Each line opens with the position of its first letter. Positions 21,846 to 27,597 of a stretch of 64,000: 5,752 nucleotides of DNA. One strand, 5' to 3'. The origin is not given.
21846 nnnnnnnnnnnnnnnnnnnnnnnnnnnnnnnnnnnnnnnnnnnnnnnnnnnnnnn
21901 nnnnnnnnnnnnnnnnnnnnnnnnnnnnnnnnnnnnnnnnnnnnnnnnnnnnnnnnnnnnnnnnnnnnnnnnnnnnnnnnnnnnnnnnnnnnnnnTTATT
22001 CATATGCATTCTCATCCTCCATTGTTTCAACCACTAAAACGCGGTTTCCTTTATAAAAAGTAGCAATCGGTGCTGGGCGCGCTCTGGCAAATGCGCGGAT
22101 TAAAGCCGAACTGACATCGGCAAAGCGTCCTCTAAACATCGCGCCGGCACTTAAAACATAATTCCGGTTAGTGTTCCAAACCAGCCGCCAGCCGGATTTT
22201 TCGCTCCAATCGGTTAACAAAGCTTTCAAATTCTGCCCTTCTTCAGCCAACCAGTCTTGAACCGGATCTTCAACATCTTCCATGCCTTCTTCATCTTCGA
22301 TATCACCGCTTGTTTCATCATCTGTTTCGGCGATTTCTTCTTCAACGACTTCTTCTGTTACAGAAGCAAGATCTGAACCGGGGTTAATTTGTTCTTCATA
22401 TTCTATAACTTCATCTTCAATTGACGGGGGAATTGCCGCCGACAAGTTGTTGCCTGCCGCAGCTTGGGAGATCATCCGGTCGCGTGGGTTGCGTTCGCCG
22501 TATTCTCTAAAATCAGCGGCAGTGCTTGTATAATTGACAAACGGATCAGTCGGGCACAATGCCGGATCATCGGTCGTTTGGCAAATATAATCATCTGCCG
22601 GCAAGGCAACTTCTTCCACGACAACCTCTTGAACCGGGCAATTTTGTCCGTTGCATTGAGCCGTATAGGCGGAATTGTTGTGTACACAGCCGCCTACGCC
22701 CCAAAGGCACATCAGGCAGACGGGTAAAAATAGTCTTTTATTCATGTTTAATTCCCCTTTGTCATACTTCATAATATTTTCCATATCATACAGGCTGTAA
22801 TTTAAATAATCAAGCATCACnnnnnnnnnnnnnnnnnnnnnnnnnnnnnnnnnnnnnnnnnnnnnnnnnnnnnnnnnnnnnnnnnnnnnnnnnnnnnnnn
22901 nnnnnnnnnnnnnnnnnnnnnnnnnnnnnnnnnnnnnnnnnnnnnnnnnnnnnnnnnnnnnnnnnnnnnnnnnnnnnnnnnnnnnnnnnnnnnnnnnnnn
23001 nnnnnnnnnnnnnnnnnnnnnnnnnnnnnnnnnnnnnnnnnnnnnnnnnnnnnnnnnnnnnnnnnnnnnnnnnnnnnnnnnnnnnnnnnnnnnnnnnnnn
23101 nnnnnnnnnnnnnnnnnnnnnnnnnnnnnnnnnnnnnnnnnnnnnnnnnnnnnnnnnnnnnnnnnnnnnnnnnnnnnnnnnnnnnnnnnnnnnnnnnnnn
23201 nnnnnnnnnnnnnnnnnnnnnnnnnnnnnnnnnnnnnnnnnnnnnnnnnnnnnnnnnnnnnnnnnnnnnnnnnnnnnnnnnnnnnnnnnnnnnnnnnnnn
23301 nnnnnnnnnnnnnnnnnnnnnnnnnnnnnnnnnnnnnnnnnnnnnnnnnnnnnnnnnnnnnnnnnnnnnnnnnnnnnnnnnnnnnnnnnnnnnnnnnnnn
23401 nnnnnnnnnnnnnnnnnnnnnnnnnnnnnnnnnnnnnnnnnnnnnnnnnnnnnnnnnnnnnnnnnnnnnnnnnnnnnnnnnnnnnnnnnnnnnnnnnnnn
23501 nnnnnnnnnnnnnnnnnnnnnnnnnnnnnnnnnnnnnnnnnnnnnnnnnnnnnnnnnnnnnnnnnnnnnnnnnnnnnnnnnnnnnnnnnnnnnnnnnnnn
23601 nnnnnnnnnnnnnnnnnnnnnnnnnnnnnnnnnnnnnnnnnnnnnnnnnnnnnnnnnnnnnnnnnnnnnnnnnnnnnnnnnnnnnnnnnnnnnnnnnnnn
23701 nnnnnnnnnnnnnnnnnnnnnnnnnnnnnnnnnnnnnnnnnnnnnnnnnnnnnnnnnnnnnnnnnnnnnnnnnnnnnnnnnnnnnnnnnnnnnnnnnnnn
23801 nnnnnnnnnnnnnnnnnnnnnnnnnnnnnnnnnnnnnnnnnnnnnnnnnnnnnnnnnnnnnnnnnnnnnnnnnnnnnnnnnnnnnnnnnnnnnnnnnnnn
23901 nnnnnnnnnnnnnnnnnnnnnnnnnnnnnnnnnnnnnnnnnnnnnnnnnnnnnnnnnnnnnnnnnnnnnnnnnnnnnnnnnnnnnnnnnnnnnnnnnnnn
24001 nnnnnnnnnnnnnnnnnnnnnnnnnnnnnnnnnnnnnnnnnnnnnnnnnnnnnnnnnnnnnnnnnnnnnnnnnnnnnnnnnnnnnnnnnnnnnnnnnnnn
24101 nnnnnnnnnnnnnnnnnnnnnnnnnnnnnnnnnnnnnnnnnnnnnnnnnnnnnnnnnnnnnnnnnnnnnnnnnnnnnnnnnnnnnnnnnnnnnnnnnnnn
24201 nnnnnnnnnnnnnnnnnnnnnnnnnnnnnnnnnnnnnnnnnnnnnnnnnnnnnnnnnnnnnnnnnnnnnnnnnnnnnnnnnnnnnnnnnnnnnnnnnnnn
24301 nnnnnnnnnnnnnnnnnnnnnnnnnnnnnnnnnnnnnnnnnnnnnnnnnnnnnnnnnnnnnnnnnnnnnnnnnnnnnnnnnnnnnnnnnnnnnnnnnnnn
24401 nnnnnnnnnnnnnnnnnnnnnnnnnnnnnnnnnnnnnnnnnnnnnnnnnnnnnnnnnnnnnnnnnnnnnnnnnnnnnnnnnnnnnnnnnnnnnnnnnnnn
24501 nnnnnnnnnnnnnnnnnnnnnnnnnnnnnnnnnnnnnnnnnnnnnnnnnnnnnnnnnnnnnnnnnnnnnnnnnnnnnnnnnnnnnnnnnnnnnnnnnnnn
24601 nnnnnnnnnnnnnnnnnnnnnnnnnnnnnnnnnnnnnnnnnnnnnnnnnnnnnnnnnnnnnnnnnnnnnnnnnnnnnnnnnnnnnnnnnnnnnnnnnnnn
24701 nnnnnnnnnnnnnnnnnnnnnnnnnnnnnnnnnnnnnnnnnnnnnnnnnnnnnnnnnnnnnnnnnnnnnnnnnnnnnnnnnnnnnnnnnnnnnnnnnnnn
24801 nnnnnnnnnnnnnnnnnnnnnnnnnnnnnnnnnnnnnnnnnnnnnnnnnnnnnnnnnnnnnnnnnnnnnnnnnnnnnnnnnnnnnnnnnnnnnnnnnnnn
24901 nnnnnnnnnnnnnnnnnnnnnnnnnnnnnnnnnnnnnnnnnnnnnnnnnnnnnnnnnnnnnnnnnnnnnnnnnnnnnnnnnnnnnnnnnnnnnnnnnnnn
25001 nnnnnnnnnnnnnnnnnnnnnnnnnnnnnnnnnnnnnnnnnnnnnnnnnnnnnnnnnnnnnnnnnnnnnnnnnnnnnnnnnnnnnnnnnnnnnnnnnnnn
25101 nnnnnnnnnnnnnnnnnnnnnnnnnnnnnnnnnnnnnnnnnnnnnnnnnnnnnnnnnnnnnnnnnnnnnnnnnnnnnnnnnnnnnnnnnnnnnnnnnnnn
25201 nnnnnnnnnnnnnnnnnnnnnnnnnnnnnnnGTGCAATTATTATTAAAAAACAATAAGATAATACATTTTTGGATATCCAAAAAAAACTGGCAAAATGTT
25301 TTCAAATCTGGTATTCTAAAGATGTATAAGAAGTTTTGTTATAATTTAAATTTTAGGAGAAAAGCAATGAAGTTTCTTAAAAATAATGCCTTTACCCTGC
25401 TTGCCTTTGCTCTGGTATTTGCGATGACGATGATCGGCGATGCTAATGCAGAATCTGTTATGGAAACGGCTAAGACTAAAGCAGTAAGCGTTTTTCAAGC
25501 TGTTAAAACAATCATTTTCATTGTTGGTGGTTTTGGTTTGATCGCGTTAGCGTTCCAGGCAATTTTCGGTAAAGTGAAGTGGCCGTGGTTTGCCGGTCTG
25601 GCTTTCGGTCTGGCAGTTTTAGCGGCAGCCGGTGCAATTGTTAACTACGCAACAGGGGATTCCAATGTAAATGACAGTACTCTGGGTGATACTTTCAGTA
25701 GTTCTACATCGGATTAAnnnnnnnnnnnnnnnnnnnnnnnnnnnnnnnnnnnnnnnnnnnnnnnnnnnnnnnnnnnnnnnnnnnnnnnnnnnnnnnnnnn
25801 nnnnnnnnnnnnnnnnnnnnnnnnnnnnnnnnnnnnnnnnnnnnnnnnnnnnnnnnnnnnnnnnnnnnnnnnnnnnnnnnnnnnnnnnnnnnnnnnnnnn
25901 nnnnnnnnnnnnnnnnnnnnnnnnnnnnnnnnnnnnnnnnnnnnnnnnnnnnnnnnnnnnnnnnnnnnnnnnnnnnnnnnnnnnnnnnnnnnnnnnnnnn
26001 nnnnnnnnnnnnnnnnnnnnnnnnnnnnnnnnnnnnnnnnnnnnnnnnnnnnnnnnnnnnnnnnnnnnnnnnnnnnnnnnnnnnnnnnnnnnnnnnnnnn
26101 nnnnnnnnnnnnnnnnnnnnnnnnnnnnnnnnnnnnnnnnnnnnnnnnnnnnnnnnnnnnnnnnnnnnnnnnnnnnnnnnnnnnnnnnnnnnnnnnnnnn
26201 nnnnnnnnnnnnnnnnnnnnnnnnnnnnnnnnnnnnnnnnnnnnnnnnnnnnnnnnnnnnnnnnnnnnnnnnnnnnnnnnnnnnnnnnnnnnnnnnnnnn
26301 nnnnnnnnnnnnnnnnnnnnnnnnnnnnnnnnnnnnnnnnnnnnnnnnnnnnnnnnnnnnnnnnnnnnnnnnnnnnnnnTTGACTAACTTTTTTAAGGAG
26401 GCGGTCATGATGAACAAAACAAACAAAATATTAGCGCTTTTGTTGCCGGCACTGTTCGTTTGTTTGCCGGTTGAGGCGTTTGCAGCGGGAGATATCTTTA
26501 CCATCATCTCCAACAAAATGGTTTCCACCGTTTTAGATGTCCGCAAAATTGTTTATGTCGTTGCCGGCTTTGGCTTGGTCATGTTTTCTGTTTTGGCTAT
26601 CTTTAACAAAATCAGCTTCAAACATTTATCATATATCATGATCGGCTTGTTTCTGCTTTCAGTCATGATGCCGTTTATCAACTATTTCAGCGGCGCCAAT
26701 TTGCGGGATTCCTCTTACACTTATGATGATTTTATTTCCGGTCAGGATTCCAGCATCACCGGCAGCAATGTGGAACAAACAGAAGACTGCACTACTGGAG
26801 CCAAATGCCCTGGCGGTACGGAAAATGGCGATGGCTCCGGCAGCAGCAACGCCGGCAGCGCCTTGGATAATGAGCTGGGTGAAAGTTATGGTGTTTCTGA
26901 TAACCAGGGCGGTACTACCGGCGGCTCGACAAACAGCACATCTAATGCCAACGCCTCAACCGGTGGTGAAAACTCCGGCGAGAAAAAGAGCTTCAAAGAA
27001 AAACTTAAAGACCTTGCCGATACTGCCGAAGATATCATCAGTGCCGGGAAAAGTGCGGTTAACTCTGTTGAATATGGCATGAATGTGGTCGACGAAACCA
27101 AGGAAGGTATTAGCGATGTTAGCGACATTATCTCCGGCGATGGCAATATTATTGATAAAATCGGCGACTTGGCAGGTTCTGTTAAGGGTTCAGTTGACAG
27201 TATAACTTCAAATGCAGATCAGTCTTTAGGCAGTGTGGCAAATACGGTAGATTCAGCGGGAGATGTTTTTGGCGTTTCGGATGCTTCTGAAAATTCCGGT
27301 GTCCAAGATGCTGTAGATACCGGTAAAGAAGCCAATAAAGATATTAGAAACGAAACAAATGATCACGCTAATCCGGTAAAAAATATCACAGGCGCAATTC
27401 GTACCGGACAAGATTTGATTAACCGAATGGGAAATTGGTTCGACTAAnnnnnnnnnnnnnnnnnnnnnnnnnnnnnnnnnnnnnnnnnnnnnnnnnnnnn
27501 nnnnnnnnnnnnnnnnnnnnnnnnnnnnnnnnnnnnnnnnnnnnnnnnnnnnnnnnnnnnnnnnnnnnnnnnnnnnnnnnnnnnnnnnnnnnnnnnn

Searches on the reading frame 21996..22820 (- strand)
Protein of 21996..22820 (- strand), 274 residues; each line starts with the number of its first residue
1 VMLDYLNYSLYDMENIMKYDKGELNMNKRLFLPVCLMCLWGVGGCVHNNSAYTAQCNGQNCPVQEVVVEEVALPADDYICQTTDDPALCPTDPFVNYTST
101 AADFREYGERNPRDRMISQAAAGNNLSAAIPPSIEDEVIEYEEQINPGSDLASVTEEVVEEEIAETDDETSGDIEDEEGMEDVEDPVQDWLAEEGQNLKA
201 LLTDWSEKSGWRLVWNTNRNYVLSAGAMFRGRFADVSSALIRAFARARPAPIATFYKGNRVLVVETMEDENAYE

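Call 21: search_protein_families(library=pfam, proteins=[window:21996-22820:-], max_evalue=0.001)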
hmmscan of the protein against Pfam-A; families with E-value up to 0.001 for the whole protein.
window:21996-22820:- (274 aa): 1 family
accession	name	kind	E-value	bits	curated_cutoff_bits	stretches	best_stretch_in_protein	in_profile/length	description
PF10671.14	TcpQ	-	4e-16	59.3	27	1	188-265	1-78/80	Toxin co-regulated pilus biosynthesis protein Q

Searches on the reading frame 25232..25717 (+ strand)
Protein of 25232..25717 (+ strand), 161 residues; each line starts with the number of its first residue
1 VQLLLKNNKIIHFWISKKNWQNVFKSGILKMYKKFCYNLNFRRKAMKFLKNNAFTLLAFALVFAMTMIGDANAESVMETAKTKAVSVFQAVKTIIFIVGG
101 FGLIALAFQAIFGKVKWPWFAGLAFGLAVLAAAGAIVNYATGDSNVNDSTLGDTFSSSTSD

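Call 6: search_protein_families(library=pfam, proteins=[window:25232-25717:+], max_evalue=0.01)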
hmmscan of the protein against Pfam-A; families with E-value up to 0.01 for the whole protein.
window:25232-25717:+ (161 aa): 1 family
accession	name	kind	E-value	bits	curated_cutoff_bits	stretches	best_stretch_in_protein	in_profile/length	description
PF04956.18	TrbC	-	7.8e-09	36.1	27.9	1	47-139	2-97/98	TrbC/VIRB2 pilin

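Call 11: search_protein_families(library=ncbifam, proteins=[window:25232-25717:+], max_evalue=10)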
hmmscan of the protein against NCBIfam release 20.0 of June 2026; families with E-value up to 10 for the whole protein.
window:25232-25717:+ (161 aa): 1 family
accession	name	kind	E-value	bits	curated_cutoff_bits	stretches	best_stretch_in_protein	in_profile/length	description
NF033634.1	SLATT_1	domain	3.4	7.6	41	1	82-137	18-72/132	SLATT domain-containing protein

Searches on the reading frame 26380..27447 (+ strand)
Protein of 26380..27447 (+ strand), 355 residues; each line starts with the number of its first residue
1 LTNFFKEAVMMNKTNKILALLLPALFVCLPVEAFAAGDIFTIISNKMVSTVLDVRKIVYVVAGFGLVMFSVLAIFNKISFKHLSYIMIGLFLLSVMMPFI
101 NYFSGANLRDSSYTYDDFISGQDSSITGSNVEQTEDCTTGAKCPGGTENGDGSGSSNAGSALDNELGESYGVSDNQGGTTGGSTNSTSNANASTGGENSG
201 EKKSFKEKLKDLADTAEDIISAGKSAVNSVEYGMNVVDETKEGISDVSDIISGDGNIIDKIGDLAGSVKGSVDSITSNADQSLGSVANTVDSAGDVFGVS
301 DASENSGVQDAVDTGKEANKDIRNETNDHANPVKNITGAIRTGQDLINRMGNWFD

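Call 6: search_protein_families(library=pfam, proteins=[window:26380-27447:+], max_evalue=0.01)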
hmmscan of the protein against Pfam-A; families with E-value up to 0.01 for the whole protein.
window:26380-27447:+ (355 aa): 1 family
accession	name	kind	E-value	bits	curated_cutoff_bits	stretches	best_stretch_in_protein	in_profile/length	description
PF04956.18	TrbC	-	0.0003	21.4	27.9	1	10-93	5-88/98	TrbC/VIRB2 pilin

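Call 11: search_protein_families(library=ncbifam, proteins=[window:26380-27447:+], max_evalue=10)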
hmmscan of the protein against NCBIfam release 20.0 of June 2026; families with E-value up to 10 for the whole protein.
window:26380-27447:+ (355 aa): 2 families
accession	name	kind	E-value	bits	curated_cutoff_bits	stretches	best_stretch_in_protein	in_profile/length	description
NF045585.1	rSAM_slr0320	equivalog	0.12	10.9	775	1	204-246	359-401/511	photosystem II high light acclimation radical SAM protein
NF045951.1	MAG0110_fam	subfamily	0.22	10.7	98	1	9-104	73-165/237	MAG0110 family membrane protein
